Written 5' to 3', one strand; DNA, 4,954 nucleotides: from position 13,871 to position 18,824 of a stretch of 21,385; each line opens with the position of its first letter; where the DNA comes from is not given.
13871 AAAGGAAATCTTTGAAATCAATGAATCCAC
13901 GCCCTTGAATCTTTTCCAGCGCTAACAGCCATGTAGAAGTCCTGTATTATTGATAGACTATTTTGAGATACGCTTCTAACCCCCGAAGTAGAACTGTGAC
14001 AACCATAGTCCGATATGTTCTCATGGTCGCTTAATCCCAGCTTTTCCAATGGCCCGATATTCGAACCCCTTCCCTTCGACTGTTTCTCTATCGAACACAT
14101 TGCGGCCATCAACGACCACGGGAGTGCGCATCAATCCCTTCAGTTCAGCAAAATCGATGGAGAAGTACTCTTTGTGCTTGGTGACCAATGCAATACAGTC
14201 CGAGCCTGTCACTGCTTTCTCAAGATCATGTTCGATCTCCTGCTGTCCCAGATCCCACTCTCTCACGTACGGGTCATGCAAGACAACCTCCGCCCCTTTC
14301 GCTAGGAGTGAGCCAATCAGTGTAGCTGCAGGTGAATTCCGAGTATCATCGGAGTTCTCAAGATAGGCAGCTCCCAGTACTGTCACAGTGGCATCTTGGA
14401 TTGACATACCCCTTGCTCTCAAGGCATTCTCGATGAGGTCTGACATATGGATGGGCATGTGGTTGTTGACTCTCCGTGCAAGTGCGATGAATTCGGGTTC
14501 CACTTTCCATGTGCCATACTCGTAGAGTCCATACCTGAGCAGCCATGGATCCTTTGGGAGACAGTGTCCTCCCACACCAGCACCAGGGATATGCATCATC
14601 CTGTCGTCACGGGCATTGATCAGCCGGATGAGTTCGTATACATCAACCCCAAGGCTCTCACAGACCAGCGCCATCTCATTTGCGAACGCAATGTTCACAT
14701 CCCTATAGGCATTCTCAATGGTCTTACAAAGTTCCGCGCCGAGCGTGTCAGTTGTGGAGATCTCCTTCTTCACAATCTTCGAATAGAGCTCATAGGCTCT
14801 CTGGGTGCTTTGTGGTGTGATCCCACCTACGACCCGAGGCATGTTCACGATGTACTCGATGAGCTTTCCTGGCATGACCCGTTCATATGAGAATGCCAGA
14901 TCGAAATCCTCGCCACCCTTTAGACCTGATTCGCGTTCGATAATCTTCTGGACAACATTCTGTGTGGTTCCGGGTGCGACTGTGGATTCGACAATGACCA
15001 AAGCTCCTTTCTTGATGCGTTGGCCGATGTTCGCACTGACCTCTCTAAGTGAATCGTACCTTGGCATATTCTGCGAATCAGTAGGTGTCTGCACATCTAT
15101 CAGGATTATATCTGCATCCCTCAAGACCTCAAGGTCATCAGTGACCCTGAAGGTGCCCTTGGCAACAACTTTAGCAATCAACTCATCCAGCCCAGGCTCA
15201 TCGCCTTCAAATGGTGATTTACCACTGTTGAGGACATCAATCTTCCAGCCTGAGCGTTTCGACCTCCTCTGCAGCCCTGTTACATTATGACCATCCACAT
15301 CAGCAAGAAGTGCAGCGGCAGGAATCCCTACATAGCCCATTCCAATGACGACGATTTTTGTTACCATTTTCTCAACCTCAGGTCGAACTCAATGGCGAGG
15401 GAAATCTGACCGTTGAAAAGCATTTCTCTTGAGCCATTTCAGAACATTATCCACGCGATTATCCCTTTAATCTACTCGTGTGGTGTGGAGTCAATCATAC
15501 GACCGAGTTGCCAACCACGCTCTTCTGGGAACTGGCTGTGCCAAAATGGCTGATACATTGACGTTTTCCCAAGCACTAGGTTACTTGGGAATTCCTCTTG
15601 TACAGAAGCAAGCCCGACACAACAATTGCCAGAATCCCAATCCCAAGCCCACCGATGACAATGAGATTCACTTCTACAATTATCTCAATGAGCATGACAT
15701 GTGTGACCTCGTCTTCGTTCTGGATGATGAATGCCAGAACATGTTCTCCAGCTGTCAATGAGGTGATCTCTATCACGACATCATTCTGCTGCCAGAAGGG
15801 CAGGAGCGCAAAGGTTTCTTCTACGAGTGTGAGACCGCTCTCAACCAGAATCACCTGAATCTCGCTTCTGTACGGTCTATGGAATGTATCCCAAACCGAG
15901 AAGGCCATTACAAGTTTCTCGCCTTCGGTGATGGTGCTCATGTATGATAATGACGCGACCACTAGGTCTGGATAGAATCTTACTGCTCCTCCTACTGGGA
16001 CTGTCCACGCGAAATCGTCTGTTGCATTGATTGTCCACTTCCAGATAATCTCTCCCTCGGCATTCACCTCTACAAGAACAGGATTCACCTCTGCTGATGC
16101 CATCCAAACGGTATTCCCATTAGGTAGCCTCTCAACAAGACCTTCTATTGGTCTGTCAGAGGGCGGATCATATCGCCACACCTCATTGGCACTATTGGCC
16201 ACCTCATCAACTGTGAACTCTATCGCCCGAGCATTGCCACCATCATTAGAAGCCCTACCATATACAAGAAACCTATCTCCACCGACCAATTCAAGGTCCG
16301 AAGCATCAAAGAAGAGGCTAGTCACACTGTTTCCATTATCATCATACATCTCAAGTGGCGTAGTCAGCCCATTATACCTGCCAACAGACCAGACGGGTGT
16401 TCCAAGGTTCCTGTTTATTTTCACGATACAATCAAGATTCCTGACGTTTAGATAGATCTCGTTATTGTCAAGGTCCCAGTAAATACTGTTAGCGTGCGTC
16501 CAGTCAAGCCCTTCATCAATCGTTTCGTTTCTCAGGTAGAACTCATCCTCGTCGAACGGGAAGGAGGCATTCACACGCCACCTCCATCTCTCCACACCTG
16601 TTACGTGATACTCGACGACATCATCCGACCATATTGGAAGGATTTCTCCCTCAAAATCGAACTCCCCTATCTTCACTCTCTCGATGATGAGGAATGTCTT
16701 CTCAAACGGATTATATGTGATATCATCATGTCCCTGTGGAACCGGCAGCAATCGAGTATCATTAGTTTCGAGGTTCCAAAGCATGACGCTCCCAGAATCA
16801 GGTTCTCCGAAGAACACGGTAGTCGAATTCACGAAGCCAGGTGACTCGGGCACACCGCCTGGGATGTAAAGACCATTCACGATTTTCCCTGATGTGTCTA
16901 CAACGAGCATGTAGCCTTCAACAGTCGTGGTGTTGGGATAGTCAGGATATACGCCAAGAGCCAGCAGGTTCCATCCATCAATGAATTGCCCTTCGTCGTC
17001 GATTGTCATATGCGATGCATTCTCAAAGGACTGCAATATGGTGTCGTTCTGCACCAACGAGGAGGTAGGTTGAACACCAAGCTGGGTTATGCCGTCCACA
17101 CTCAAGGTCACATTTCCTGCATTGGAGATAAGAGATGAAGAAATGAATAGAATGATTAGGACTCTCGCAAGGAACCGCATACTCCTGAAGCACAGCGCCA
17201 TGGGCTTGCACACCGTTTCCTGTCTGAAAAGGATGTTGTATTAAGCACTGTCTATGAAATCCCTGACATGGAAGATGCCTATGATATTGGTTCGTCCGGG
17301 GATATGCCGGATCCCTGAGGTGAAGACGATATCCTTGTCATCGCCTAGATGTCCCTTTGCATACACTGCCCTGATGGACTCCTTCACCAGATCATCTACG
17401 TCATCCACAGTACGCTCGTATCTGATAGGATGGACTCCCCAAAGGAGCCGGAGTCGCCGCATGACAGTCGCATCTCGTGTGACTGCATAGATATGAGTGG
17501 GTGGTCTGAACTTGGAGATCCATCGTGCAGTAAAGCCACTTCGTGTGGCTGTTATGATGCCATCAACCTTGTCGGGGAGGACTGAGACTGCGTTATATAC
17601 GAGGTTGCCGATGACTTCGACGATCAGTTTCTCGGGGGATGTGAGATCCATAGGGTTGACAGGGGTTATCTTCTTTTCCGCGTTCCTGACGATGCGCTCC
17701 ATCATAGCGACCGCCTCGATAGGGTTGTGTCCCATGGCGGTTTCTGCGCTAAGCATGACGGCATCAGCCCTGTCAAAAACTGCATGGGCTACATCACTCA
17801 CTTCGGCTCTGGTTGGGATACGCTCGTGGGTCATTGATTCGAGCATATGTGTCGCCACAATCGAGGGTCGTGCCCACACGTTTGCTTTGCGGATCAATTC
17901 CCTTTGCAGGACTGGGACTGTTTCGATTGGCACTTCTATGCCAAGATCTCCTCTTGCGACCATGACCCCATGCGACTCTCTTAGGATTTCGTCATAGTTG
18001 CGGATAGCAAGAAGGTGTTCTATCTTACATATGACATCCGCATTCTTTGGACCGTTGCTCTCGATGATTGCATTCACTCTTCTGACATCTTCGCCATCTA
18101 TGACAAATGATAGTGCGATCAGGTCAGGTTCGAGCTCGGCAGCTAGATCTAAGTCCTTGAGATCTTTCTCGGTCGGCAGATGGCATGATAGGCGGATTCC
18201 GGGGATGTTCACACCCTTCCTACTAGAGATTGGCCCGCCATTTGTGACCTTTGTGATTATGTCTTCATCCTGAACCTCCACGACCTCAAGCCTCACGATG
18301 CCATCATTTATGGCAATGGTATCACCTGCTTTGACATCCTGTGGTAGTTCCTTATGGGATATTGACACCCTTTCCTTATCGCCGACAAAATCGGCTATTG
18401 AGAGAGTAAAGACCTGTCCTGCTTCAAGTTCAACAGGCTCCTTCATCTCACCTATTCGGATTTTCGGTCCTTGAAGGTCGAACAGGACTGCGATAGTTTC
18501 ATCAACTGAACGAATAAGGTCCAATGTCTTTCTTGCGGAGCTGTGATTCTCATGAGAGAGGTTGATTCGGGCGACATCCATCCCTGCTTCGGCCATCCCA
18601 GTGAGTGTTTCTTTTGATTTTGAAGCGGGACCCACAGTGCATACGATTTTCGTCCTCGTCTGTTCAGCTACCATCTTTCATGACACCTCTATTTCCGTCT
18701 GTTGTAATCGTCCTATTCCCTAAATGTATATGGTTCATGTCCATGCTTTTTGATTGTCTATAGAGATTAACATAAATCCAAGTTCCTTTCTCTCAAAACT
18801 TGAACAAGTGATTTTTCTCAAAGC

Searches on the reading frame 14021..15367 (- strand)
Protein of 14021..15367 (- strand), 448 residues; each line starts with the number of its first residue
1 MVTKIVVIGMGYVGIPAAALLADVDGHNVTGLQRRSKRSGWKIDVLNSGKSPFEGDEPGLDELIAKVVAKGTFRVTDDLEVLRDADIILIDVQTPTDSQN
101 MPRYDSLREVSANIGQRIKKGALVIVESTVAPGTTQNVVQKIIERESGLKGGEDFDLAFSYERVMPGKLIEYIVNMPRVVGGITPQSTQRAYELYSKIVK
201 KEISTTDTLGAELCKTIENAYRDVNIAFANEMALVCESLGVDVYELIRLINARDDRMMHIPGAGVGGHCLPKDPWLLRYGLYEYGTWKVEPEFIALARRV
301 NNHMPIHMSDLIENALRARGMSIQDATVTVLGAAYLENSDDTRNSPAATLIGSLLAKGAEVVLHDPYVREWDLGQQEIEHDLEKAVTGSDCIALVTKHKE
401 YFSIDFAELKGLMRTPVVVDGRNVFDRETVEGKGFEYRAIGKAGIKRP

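Call 10: search_protein_families(library=pfam, proteins=[window:14021-15367:-], max_evalue=0.01)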
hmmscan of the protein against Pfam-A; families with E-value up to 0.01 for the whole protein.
window:14021-15367:- (448 aa): 4 families
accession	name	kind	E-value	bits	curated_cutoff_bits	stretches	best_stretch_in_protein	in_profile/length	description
PF03721.20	UDPG_MGDP_dh_N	-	5.6e-39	134.1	27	1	4-190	2-182/187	UDP-glucose/GDP-mannose dehydrogenase family, NAD binding domain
PF03720.21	UDPG_MGDP_dh_C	-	7.5e-28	97.4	30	1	330-427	2-103/103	UDP-glucose/GDP-mannose dehydrogenase family, UDP binding domain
PF00984.24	UDPG_MGDP_dh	-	4.4e-25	88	25.4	1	211-302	3-93/94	UDP-glucose/GDP-mannose dehydrogenase family, central domain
PF03446.21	NAD_binding_2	-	0.0023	18.4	21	0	65-145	36-110/161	NAD binding domain of 6-phosphogluconate dehydrogenase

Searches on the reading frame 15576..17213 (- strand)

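Call 10: search_protein_families(library=pfam, proteins=[window:15576-17213:-], max_evalue=0.01)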
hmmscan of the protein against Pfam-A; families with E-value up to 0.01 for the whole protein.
window:15576-17213:- (545 aa): 1 family
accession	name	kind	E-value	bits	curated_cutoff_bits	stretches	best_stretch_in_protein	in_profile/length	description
PF05935.17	Arylsulfotrans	-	7e-12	45.5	24.2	1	195-284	124-220/374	Arylsulfotransferase (ASST)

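Call 14: search_protein_families(library=ncbifam, proteins=[window:15576-17213:-], max_evalue=0.1)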
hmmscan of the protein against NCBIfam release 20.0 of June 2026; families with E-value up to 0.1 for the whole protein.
window:15576-17213:- (545 aa): 0 families

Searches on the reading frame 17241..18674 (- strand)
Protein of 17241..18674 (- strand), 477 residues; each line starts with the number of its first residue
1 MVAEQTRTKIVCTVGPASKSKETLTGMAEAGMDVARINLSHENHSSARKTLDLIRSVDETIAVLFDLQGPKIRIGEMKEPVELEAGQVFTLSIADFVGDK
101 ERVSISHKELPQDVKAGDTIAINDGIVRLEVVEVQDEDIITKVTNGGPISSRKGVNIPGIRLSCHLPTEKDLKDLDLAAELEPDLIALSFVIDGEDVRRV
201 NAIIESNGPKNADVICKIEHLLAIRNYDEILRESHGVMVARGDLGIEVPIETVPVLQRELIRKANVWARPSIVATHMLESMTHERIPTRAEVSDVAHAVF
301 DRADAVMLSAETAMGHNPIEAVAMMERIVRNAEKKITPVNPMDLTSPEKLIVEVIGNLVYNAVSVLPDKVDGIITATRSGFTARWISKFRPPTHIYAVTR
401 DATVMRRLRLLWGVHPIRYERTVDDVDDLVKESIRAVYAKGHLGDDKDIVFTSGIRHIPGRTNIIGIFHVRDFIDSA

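Call 11: search_protein_families(library=pfam, proteins=[window:17241-18674:-], max_evalue=0.01)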
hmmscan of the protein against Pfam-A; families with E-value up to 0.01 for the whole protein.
window:17241-18674:- (477 aa): 2 families
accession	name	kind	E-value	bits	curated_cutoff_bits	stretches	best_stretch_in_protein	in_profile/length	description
PF00224.27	PK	-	2.7e-99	332.8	30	1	6-322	2-328/328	Pyruvate kinase, barrel domain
PF02887.21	PK_C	-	3.8e-26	91.9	28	1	369-467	15-113/114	Pyruvate kinase, alpha/beta domain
